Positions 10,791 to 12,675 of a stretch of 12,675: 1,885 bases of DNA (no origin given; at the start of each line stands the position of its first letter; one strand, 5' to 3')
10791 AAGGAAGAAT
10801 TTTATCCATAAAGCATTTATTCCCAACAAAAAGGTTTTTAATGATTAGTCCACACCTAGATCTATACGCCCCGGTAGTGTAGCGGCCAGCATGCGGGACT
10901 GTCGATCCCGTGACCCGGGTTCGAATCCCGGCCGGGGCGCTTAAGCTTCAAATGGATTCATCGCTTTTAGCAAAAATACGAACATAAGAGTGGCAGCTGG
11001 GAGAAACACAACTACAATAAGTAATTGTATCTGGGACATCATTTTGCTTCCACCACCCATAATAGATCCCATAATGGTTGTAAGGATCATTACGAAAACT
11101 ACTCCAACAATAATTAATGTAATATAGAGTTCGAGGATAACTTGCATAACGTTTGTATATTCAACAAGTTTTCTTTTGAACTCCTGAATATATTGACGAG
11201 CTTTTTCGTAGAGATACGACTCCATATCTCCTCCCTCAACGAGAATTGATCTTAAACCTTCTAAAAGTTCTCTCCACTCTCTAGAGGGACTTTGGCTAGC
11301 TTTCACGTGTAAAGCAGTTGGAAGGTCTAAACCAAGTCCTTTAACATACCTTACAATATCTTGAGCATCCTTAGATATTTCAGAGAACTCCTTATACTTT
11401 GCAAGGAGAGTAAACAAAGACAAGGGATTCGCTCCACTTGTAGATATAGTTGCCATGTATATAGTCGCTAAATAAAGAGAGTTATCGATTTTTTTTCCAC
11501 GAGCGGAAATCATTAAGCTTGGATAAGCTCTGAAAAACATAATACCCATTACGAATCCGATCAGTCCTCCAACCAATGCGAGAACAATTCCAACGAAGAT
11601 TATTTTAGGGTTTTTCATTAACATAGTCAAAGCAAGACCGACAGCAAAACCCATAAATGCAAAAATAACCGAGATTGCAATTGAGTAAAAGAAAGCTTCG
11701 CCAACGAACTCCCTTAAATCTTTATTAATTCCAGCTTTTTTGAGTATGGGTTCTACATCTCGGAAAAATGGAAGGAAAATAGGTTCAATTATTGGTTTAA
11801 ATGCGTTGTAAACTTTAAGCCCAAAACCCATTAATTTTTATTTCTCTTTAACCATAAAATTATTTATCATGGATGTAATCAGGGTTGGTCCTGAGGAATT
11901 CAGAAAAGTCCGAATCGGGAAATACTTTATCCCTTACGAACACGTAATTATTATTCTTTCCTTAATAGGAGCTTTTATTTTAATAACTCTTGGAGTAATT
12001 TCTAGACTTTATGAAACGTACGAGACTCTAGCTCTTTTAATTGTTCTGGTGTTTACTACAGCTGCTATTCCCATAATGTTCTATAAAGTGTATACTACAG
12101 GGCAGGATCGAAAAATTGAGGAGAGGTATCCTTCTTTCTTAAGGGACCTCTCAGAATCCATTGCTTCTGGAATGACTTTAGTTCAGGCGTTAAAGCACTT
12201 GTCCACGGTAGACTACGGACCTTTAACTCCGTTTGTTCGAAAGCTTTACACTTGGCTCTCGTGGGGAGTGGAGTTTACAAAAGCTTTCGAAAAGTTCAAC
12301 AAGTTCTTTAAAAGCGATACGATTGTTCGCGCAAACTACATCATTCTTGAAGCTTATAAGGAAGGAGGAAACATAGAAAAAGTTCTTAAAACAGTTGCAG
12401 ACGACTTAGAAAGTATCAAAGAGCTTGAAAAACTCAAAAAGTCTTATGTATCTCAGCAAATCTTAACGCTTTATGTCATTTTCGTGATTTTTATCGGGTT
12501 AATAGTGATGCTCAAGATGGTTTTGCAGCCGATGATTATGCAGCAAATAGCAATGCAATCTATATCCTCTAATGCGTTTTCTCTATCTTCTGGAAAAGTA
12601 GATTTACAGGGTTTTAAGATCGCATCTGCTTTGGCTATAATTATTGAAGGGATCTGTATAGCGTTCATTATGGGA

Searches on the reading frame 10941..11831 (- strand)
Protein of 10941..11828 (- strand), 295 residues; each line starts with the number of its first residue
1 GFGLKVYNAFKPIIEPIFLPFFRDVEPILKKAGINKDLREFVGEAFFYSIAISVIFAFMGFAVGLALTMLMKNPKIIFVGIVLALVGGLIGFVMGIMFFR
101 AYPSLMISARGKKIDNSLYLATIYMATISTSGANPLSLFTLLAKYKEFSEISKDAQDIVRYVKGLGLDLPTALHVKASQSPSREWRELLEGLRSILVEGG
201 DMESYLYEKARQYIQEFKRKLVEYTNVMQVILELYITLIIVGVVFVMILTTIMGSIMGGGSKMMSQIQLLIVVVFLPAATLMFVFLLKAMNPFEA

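Call 54: search_protein_families(library=pfam, proteins=[window:10941-11828:-], max_evalue=0.01)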
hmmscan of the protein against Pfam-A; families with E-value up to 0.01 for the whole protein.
window:10941-11828:- (295 aa): 1 family
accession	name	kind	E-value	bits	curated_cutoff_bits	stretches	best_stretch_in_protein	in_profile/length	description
PF00482.28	T2SSF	-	4.3e-14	53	25.2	1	123-249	3-124/125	Type II secretion system (T2SS), protein F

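Call 57: find_encoding_contigs(protein=window:10944-11831:-, flank=6000, max_places=10)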
Protein window:10944-11831:- (296 aa): 4 contigs read that carry it; 4 places shown.
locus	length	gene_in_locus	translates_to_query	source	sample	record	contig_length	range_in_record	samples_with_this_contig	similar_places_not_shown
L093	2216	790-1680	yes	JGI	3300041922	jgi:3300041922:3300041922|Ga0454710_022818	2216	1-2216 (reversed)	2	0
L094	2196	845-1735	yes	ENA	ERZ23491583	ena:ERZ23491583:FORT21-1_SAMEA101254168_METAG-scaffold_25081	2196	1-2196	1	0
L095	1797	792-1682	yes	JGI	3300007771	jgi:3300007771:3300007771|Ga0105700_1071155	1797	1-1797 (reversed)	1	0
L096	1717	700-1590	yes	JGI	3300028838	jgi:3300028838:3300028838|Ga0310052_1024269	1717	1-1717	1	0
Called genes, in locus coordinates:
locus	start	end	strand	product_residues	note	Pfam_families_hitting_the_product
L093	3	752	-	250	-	?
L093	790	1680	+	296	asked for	PF00482:T2SSF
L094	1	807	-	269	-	?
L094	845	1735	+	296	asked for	PF00482:T2SSF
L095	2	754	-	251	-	?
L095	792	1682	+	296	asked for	PF00482:T2SSF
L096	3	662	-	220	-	?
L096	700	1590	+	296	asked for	PF00482:T2SSF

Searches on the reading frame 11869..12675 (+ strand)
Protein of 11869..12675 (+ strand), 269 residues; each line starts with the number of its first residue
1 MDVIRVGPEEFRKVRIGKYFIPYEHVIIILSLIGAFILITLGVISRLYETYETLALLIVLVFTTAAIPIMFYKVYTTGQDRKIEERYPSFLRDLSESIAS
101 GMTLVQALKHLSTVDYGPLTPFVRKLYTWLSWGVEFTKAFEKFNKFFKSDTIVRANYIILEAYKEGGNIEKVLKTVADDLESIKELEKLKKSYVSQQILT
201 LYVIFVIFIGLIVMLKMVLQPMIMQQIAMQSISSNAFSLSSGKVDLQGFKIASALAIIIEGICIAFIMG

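Call 54: search_protein_families(library=pfam, proteins=[window:11869-12675:+], max_evalue=0.01)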
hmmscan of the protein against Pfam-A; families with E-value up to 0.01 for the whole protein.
window:11869-12675:+ (269 aa): 1 family
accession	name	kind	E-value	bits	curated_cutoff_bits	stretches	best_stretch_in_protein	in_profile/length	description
PF00482.28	T2SSF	-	2.1e-18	66.9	25.2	1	90-215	1-123/125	Type II secretion system (T2SS), protein F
